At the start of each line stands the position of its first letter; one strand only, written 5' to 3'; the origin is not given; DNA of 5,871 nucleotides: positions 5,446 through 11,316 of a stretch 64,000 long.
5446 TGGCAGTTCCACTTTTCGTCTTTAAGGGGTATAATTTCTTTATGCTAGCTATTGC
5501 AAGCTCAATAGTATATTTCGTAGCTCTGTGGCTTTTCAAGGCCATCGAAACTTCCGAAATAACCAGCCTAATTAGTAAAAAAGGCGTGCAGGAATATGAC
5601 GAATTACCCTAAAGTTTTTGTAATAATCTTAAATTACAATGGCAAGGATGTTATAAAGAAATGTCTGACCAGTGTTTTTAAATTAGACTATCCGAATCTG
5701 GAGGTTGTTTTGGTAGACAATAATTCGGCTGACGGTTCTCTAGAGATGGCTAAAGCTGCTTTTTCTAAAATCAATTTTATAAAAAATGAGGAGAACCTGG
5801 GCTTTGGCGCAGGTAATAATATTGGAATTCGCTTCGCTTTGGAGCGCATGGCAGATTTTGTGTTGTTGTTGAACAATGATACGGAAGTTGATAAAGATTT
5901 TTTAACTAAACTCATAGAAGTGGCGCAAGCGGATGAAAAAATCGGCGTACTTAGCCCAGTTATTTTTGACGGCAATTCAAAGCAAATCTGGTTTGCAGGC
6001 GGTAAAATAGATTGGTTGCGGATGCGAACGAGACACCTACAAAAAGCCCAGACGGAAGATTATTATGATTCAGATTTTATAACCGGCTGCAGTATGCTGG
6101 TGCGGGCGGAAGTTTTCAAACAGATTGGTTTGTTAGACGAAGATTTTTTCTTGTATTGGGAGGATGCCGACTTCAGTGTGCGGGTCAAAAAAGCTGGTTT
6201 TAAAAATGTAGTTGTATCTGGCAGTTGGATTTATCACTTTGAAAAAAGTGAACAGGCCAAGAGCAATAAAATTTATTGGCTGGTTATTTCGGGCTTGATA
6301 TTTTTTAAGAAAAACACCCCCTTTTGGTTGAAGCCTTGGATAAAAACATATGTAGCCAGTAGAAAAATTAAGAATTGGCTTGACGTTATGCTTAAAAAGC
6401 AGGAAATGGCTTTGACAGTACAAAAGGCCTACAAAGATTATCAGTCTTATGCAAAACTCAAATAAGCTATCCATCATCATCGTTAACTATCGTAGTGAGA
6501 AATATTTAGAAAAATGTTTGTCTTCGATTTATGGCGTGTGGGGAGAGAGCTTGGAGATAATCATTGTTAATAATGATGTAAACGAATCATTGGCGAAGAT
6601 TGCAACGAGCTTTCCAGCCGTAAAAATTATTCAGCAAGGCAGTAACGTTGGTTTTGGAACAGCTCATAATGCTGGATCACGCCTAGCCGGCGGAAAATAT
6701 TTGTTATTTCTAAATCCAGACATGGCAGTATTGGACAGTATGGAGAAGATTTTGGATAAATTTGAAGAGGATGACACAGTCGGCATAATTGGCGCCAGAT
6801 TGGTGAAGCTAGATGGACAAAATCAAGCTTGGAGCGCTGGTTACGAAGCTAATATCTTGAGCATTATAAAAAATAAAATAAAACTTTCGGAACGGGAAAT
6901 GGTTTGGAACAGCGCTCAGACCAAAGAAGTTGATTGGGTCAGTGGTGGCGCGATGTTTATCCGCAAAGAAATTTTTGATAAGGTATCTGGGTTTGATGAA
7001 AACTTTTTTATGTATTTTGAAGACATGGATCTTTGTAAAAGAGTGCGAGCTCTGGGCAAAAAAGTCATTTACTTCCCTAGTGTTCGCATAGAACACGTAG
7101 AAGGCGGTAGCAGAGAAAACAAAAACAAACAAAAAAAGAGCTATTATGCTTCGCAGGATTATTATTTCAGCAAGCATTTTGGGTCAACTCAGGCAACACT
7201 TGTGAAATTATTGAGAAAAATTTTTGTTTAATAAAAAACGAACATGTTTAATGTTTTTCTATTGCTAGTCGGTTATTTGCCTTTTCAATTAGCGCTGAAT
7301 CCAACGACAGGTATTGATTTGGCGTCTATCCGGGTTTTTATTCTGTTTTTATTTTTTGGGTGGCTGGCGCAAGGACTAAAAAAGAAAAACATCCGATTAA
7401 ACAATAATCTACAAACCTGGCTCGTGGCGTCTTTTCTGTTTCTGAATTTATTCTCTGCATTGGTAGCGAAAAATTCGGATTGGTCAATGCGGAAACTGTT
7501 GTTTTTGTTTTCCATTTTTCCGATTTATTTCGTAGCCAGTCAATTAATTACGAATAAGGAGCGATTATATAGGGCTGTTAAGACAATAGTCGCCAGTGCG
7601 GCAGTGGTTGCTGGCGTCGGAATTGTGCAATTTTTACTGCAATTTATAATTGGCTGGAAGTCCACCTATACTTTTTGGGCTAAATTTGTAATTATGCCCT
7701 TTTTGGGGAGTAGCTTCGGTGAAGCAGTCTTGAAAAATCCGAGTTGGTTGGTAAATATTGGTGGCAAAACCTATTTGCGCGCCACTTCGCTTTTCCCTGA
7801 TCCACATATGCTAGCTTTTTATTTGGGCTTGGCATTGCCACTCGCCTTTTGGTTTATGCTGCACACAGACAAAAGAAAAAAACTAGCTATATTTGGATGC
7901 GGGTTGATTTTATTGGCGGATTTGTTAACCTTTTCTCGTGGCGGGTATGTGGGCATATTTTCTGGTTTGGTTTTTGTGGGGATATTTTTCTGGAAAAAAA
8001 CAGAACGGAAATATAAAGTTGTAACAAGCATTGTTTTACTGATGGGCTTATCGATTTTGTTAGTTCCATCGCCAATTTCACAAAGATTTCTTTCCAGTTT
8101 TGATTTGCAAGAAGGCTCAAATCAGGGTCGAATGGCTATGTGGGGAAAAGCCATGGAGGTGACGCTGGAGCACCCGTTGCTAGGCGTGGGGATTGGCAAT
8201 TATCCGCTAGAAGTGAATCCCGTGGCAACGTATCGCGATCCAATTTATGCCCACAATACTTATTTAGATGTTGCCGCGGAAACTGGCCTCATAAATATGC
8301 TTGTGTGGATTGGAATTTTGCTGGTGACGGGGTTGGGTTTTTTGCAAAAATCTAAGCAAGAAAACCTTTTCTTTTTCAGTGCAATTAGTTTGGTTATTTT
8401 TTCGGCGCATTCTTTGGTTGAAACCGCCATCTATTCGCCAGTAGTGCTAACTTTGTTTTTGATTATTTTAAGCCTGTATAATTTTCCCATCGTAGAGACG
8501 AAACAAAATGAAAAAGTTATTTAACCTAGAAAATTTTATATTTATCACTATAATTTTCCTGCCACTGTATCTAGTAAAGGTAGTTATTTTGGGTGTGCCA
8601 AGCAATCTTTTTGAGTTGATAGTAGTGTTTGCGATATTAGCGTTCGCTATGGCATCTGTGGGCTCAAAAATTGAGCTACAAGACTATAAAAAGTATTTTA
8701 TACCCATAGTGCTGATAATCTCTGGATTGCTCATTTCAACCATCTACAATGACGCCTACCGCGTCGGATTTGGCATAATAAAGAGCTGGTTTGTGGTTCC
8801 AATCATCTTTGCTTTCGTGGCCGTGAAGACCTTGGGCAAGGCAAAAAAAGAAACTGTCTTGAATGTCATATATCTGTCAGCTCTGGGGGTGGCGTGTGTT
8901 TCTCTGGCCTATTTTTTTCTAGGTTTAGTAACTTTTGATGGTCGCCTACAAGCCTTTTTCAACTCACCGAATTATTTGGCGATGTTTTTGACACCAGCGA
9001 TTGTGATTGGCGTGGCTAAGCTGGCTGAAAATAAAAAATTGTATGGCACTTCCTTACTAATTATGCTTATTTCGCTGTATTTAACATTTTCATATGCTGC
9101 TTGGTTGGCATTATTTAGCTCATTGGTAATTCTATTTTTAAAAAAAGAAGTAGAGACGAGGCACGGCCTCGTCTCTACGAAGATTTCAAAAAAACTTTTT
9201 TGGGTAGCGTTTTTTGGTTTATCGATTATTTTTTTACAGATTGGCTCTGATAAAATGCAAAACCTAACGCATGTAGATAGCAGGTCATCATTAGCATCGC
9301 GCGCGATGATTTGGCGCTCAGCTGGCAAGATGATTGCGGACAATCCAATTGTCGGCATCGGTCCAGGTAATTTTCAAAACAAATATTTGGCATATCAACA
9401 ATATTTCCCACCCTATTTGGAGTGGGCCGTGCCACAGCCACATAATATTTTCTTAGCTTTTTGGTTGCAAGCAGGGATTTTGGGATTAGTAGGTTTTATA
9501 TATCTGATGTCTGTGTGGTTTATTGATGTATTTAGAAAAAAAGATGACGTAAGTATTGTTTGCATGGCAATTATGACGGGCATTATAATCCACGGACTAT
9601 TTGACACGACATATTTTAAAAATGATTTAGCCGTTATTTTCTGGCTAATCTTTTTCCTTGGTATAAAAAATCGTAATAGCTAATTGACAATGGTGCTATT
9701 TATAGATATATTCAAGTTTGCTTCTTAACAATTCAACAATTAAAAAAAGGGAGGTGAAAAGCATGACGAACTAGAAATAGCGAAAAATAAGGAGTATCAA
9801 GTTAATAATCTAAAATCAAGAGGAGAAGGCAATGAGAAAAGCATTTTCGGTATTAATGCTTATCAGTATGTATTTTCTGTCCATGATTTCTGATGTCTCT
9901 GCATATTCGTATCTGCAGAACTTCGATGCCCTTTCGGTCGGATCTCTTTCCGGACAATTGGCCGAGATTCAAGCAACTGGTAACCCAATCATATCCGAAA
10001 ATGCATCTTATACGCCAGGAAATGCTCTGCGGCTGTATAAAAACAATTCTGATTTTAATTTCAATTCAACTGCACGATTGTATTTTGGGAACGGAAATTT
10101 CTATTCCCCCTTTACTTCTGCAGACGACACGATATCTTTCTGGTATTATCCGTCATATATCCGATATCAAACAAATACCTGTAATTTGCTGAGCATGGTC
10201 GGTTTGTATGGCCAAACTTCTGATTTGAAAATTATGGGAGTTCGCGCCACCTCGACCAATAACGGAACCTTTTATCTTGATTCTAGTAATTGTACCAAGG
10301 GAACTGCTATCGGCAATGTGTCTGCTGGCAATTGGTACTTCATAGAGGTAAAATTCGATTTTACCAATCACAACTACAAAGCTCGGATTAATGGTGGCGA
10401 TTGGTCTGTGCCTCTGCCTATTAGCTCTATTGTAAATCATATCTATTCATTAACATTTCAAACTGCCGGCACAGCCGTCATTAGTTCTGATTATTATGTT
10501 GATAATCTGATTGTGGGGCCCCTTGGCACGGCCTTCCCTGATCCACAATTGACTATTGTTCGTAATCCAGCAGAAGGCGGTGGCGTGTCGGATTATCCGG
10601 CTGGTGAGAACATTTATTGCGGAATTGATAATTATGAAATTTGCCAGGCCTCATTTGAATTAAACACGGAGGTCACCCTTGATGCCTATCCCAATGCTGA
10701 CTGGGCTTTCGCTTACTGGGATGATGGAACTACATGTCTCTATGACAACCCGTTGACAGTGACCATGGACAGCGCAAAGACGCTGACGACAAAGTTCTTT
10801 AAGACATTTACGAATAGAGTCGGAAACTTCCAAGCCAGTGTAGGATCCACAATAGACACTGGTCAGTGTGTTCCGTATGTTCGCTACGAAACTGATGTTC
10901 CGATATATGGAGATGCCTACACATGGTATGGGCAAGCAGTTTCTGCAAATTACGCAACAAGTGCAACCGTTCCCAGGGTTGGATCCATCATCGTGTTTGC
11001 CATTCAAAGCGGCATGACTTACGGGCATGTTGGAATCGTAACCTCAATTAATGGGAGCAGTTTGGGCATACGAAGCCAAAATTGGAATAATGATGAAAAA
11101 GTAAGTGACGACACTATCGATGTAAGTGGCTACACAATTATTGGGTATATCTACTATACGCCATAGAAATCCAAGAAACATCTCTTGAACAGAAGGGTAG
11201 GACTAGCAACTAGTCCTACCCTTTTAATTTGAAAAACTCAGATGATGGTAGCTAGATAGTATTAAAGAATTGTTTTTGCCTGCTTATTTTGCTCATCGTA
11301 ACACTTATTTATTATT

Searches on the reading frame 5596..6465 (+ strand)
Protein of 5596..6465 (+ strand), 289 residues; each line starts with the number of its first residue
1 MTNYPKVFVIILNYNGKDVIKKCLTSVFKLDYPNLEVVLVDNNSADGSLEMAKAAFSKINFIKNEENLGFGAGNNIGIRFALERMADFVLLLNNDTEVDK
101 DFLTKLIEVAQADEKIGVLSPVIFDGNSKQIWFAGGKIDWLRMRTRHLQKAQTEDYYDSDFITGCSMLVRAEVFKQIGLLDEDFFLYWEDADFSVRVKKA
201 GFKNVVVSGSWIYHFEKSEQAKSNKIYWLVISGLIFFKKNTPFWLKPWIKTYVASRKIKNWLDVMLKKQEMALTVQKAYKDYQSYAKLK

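Call 18: search_protein_families(library=pfam, proteins=[window:5596-6465:+], max_evalue=0.0001)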
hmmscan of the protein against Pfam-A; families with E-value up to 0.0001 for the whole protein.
window:5596-6465:+ (289 aa): 3 families
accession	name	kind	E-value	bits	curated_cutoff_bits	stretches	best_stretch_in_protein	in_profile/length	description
PF00535.33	Glycos_transf_2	-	4.6e-29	101.9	23.3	1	9-177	2-167/168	Glycosyl transferase family 2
PF13641.12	Glyco_tranf_2_3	-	1e-21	78.5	27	1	5-223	1-220/230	Glycosyltransferase like family 2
PF13632.12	Glyco_trans_2_3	-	4.9e-10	40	27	1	88-213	1-122/198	Glycosyl transferase family group 2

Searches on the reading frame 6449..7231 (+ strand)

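Call 18: search_protein_families(library=pfam, proteins=[window:6449-7231:+], max_evalue=0.0001)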
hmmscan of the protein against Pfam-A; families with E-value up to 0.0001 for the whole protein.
window:6449-7231:+ (260 aa): 6 families
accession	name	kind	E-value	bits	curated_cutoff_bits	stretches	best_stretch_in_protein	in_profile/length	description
PF00535.33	Glycos_transf_2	-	1.2e-21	77.8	23.3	1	8-143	1-132/168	Glycosyl transferase family 2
PF13641.12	Glyco_tranf_2_3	-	2.2e-13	51.2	27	1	7-227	3-222/230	Glycosyltransferase like family 2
PF10111.15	Glyco_tranf_2_2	-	3e-10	40.5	27.3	1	9-206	2-206/276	Glycosyltransferase like family 2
PF13712.12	Glyco_tranf_2_5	-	3.6e-10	40.4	27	1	71-219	43-192/210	Glycosyltransferase like family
PF13632.12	Glyco_trans_2_3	-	2.2e-06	28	27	1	163-233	72-140/198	Glycosyl transferase family group 2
PF02709.20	Glyco_transf_7C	-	7.3e-06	26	23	1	165-215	20-70/78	N-terminal domain of galactosyltransferase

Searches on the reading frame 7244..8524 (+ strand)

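Call 18: search_protein_families(library=pfam, proteins=[window:7244-8524:+], max_evalue=0.0001)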
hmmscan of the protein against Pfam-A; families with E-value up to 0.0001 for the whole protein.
window:7244-8524:+ (426 aa): 1 family
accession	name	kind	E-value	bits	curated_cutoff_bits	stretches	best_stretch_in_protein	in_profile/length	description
PF04932.20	Wzy_C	-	2.8e-22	79.5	31.7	1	219-356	3-149/149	O-Antigen ligase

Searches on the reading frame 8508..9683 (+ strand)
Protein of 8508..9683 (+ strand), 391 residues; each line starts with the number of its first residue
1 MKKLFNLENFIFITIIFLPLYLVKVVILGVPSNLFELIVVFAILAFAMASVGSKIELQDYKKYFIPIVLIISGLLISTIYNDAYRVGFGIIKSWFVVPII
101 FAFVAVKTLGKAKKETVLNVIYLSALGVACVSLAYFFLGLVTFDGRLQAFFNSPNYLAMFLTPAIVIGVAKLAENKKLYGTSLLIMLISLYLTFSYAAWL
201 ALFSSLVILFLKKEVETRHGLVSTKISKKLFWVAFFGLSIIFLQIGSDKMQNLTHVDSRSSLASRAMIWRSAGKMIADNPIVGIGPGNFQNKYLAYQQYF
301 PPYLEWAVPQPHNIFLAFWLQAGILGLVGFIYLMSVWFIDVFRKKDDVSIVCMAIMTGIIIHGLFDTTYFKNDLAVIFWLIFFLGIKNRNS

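Call 18: search_protein_families(library=pfam, proteins=[window:8508-9683:+], max_evalue=0.0001)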
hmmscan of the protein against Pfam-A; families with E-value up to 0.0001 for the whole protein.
window:8508-9683:+ (391 aa): 1 family
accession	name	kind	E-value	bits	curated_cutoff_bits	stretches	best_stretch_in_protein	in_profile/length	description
PF04932.20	Wzy_C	-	6e-21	75.2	31.7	1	182-331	2-149/149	O-Antigen ligase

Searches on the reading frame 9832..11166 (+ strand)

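Call 18: search_protein_families(library=pfam, proteins=[window:9832-11166:+], max_evalue=0.0001)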
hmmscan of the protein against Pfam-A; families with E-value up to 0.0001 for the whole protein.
window:9832-11166:+ (444 aa): 1 family
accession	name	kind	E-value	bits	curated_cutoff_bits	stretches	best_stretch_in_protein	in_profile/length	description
PF05257.22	CHAP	-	3.2e-14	53.6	26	1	340-417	5-81/81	CHAP domain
